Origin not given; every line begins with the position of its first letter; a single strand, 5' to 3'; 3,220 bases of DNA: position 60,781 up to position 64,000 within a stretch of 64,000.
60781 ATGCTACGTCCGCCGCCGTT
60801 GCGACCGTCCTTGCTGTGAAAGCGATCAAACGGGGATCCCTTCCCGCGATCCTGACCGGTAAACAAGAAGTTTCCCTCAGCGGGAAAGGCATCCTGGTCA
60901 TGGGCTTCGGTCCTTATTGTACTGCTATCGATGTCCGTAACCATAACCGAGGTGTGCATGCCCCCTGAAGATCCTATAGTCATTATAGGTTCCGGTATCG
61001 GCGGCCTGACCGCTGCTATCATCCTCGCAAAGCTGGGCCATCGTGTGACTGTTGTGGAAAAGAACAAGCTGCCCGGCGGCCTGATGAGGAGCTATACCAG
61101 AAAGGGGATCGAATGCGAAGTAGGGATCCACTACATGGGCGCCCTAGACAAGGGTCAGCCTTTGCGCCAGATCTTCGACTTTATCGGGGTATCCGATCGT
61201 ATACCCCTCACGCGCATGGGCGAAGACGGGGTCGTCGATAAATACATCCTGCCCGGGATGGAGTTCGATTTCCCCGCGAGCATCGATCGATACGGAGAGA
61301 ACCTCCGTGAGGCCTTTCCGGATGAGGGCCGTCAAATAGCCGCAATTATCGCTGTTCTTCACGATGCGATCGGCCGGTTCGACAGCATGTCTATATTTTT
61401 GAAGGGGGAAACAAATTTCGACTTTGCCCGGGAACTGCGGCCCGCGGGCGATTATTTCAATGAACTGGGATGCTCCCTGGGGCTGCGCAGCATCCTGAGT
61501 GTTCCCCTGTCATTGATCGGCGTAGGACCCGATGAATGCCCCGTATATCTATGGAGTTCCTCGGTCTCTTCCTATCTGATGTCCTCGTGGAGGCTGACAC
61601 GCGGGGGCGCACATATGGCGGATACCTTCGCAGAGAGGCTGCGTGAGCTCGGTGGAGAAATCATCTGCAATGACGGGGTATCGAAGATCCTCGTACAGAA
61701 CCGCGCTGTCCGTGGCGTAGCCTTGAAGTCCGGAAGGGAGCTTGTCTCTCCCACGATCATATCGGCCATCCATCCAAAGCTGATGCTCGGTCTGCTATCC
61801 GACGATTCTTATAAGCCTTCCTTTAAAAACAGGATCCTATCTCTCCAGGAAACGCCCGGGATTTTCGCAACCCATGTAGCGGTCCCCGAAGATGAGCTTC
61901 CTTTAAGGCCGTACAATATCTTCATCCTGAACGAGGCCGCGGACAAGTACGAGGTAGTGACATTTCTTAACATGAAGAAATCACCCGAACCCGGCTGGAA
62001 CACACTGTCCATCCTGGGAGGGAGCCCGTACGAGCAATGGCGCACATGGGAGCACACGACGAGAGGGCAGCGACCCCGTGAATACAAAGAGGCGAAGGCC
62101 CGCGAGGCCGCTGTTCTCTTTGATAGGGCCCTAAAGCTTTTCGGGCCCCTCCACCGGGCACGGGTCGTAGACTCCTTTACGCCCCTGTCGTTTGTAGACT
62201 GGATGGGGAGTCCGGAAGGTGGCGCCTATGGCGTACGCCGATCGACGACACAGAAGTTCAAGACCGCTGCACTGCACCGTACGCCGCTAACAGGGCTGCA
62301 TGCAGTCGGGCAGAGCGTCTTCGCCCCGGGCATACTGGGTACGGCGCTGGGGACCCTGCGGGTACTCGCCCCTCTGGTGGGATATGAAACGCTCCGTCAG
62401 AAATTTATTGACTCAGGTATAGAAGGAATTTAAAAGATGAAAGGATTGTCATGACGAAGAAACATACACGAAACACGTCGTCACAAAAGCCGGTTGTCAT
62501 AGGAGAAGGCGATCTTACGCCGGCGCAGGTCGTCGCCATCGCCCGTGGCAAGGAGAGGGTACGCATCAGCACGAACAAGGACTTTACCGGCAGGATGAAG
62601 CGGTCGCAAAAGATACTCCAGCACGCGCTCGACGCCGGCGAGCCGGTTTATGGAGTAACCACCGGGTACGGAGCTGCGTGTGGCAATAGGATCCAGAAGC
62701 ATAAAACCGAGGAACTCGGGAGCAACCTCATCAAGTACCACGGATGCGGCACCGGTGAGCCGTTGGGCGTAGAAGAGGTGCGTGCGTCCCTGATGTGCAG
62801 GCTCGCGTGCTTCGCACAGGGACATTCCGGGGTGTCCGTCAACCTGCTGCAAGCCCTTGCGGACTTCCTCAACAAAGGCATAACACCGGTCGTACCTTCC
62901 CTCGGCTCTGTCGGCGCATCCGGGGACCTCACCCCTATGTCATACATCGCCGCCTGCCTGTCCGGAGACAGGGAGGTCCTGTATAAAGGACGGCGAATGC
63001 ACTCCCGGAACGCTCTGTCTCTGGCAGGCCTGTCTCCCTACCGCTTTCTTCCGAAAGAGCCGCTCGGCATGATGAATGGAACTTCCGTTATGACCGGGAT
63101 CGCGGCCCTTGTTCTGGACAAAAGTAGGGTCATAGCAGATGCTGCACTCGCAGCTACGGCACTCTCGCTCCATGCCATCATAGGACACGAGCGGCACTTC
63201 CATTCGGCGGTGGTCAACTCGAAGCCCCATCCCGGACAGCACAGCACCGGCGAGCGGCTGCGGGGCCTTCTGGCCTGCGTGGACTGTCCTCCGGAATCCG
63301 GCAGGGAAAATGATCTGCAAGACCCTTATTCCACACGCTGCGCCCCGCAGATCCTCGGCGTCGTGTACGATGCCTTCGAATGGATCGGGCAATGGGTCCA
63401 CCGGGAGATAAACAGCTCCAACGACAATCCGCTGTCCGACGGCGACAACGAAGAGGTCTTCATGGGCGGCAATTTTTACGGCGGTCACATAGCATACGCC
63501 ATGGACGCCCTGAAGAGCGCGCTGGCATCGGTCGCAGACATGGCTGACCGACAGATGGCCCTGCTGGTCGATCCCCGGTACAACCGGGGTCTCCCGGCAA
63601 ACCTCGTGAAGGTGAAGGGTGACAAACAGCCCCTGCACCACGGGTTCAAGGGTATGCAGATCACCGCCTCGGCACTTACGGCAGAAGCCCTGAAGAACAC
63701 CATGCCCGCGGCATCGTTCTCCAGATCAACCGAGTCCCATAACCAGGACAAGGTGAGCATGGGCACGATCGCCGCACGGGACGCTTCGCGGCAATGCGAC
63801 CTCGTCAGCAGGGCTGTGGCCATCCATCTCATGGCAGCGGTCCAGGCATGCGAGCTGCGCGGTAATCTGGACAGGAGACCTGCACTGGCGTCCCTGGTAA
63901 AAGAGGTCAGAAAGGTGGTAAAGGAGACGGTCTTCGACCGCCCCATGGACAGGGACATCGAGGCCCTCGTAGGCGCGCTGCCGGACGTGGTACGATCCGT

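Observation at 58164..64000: Partial type II PKS/FAS-like operon (ACP-ACP-KS/CLF-FAD oxidoreductase-ammonia lyase), likely an aryl-polyene/flexirubin-like lipid or pigment pathway primed from an aromatic amino acid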

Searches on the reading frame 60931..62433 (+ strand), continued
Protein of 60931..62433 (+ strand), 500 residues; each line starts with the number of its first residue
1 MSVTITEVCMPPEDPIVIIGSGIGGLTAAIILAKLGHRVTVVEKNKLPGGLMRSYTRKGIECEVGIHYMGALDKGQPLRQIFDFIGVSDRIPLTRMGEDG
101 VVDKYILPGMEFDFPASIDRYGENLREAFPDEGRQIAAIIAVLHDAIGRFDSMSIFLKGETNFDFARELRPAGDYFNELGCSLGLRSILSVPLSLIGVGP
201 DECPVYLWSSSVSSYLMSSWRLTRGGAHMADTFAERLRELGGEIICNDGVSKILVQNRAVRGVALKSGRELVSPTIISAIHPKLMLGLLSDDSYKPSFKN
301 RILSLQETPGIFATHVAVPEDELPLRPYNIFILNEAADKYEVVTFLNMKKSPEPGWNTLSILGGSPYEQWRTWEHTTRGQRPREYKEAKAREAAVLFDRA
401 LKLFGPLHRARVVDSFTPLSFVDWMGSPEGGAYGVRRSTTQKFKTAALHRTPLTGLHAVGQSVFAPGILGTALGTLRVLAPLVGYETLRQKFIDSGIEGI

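Call 22: find_encoding_contigs(protein=P0129, flank=10000, max_places=1)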
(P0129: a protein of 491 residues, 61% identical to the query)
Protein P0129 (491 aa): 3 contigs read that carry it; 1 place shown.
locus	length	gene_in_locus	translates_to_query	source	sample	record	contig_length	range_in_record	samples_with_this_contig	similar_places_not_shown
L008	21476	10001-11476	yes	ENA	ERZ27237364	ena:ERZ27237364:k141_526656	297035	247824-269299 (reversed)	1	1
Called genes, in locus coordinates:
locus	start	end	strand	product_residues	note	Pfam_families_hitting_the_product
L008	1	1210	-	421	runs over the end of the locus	PF00109:ketoacyl-synt, PF02801:Ketoacyl-synt_C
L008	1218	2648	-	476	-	PF00109:ketoacyl-synt, PF02801:Ketoacyl-synt_C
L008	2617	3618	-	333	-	PF04055:Radical_SAM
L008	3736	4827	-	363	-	PF04055:Radical_SAM (weak)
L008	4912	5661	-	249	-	PF04264:YceI (faint)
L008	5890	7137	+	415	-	PF02310:B12-binding, PF04055:Radical_SAM (weak)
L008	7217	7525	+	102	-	PF00550:PP-binding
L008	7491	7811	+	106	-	PF00550:PP-binding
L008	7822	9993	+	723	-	PF00109:ketoacyl-synt, PF02801:Ketoacyl-synt_C, PF13723:Ketoacyl-synt_2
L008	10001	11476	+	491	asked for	PF00890:FAD_binding_2 (weak), PF01266:DAO (faint), PF01593:Amino_oxidase, PF07992:Pyr_redox_2 (faint), PF12831:FAD_oxidored (weak), PF13450:NAD_binding_8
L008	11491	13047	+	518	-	PF00221:Lyase_aromatic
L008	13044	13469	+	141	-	PF13279:4HBT_2, PF03061:4HBT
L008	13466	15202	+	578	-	PF02734:Dak2, PF21645:FakA-like_M (weak), PF02645:DegV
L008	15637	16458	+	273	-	PF01553:Acyltransferase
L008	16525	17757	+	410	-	PF00109:ketoacyl-synt, PF02801:Ketoacyl-synt_C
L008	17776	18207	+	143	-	-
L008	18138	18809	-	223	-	-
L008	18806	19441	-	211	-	PF03548:LolA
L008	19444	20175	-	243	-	PF00106:adh_short, PF08659:KR, PF13561:adh_short_C2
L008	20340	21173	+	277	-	PF00793:DAHP_synth_1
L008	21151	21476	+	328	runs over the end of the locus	PF13580:SIS_2 (faint), PF01380:SIS, PF00571:CBS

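Call 23: find_encoding_contigs(protein=P0132, flank=10000, max_places=1)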
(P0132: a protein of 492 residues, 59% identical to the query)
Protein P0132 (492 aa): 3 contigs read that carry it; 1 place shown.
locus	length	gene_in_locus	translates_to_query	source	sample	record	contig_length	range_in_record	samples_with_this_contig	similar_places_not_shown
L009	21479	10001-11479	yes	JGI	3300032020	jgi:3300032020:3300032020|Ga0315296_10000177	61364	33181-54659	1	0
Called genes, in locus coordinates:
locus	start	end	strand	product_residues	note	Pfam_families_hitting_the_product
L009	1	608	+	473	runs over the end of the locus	PF03315:SDH_beta, PF03313:SDH_alpha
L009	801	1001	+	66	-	-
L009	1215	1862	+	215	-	PF02698:DUF218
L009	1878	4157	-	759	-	PF03176:MMPL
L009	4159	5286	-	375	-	PF02012:BNR (faint), PF14870:PSII_BNR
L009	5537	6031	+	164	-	-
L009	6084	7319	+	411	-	PF02310:B12-binding, PF04055:Radical_SAM (weak)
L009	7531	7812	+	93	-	PF00550:PP-binding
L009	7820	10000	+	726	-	PF00109:ketoacyl-synt, PF08545:ACP_syn_III (faint), PF02801:Ketoacyl-synt_C, PF13723:Ketoacyl-synt_2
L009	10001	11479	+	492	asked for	PF00070:Pyr_redox (faint), PF00890:FAD_binding_2 (weak), PF01134:GIDA (faint), PF01266:DAO (weak), PF01593:Amino_oxidase, PF07992:Pyr_redox_2 (weak), PF12831:FAD_oxidored, PF13450:NAD_binding_8, +1 more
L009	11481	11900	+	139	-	PF13279:4HBT_2 (weak), PF03061:4HBT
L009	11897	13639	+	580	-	PF02734:Dak2, PF21645:FakA-like_M (weak), PF02645:DegV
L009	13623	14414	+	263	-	PF01553:Acyltransferase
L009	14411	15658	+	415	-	PF00109:ketoacyl-synt, PF02801:Ketoacyl-synt_C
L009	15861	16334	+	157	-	-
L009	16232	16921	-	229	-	-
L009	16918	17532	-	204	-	PF03548:LolA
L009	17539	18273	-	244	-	PF00106:adh_short, PF08659:KR, PF13561:adh_short_C2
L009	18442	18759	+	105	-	-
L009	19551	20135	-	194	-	-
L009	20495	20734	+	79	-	-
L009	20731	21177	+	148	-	PF01850:PIN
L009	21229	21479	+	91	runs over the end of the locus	PF12844:HTH_19, PF13560:HTH_31, PF01381:HTH_3, PF13413:HTH_25 (faint)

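Call 24: find_encoding_contigs(protein=P0133, flank=10000, max_places=1)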
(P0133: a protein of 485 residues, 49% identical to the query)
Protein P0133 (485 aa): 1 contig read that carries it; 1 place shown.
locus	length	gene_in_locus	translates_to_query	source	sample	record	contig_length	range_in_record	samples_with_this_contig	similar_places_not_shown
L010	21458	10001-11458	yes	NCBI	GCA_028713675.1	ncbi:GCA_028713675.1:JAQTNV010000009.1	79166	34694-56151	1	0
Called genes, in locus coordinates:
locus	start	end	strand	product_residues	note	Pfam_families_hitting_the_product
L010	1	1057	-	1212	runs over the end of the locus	PF08448:PAS_4, PF00989:PAS, PF13188:PAS_8, PF13426:PAS_9, PF00512:HisKA, PF02518:HATPase_c, PF00072:Response_reg, PF01627:Hpt, +2 more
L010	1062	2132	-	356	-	PF08495:FIST, PF10442:FIST_C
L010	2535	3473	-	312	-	PF12729:4HB_MCP_1 (faint)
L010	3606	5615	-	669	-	PF13520:AA_permease_2, PF00324:AA_permease (weak)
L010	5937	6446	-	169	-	PF12682:Flavodoxin_4, PF12724:Flavodoxin_5 (faint)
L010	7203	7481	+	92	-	PF00550:PP-binding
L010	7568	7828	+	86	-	PF00550:PP-binding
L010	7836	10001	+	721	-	PF00109:ketoacyl-synt, PF02801:Ketoacyl-synt_C, PF13723:Ketoacyl-synt_2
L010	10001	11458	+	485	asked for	PF00070:Pyr_redox (faint), PF00890:FAD_binding_2 (weak), PF01266:DAO (faint), PF07992:Pyr_redox_2 (weak), PF12831:FAD_oxidored (weak), PF13450:NAD_binding_8, PF01593:Amino_oxidase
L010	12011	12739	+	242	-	PF00106:adh_short, PF08659:KR, PF13561:adh_short_C2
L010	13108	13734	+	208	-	PF03548:LolA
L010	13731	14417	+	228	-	-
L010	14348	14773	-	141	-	-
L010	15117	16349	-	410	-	PF00109:ketoacyl-synt, PF00108:Thiolase_N (faint), PF02801:Ketoacyl-synt_C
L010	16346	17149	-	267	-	PF01553:Acyltransferase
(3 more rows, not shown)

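Call 45: search_solved_structures(query=window:60958-62430:+, max_evalue=0.001, show_alignments=0)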
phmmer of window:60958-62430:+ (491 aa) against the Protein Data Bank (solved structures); distinct sequences matched with E-value up to 0.001: 21.
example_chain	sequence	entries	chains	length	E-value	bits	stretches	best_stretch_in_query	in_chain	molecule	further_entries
4dgk_A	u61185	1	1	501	2.7e-07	33.1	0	6-56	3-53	Phytoene dehydrogenase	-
3ka7_A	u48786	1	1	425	7.6e-07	31.6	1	8-76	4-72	Oxidoreductase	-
1f8r_A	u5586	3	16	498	8.9e-07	31.3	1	7-49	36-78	L-AMINO ACID OXIDASE | L-amino-acid oxidase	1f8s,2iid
1y56_B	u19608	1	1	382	1.1e-06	31.1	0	2-41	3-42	sarcosine oxidase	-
3nrn_A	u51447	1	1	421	3.2e-06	29.5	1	8-79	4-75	uncharacterized protein PF1083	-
5mog_A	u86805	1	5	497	4.8e-06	28.9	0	7-86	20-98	Phytoene dehydrogenase, chloroplastic/chromoplastic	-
3urh_A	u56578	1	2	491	6e-06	28.6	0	7-42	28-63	Dihydrolipoyl dehydrogenase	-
4e0v_A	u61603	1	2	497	1.5e-05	27.3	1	7-49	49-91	L-amino-acid oxidase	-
5ts5_A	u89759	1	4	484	1.6e-05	27.2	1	6-49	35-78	Amine oxidase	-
1reo_A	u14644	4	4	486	4.4e-05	25.8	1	7-50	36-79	AHPLAAO | L-amino acid oxidase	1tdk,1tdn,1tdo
3kve_A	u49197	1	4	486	4.8e-05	25.7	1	7-48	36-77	L-amino acid oxidase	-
4rep_A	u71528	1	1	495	5.2e-05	25.5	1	8-56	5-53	Gamma-carotene desaturase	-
9rvj_A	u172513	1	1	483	0.00013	24.3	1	6-49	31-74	Tetrapodal ancestor of L-amino acid oxidase: Q225H - W377I double mutant with phenylalanin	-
9rum_A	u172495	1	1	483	0.00013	24.3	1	6-49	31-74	Tetrapodal ancestor of L-amino acid oxidase: Q225A mutant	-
9t73_B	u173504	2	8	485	0.00013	24.2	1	6-49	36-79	Tetrapodal ancestor of L-amino acid oxidases: I224A-Q225H-P361-PREGA-L367 bound to phenyla | Tetrapodal ancestor of L-amino acid oxidase: I224A-Q225H-P361-PREGA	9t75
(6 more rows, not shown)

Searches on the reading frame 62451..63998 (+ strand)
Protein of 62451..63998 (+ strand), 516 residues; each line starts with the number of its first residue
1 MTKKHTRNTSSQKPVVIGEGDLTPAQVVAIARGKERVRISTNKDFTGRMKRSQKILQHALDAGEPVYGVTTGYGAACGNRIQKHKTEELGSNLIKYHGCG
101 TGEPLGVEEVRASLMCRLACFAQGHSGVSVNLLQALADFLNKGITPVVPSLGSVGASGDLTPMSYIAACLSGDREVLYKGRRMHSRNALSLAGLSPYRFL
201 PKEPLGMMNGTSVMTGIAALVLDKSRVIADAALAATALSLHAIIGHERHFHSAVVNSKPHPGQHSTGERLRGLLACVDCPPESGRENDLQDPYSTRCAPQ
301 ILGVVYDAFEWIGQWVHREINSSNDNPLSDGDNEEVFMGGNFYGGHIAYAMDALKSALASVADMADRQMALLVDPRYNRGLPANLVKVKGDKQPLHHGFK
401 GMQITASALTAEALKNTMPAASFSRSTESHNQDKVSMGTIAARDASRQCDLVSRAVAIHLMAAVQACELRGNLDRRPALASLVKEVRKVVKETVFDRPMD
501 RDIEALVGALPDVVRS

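Call 7: search_protein_families(library=pfam, proteins=[window:62451-63998:+], max_evalue=0.01)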
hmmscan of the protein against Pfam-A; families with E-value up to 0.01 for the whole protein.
window:62451-63998:+ (516 aa): 2 families
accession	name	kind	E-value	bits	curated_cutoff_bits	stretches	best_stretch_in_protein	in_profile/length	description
PF00221.24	Lyase_aromatic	-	6.2e-157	523.4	27.3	1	22-488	1-466/466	Aromatic amino acid lyase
PF03377.19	TAL_effector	-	0.0088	16.8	28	0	14-31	15-32/34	TAL effector repeat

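Call 8: search_protein_families(library=ncbifam, proteins=[window:62451-63998:+], max_evalue=0.01)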
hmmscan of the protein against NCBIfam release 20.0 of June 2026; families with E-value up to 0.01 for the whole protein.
window:62451-63998:+ (516 aa): 8 families
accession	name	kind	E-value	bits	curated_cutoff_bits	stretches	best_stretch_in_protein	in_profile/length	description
NF041222.1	BagA_FevW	exception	1.3e-127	426.6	1000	1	20-508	6-512/529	bagremycin/ferroverdin biosynthesis tyrosine ammonia-lyase BagA/FevW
TIGR01225.1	hutH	equivalog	1.7e-127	425.9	539.15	1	15-507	1-486/506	histidine ammonia-lyase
NF006871.0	PRK09367.1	subfamily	7.6e-127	424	524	1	15-507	4-489/505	histidine ammonia-lyase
TIGR03832.1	Tyr_2_3_mutase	equivalog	8.5e-99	331.4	501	2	21-275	5-258/507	tyrosine 2,3-aminomutase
TIGR01226.1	phe_am_lyase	equivalog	7.7e-98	328.5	519.15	1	8-489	26-521/680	phenylalanine ammonia-lyase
NF053541.1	FlxA_rubin_TAL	equivalog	1.1e-93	314.4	700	1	38-508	15-494/498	flexirubin biosynthesis tyrosine ammonia-lyase FlxA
TIGR04475.1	Phe_D_beta_mut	equivalog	6.6e-93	312.1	800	1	26-507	14-506/510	phenylalanine aminomutase (D-beta-phenylalanine forming)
TIGR04473.1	taxol_Phe_23mut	exception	3.9e-62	210.5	1250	1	13-491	26-512/687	phenylalanine aminomutase (L-beta-phenylalanine forming)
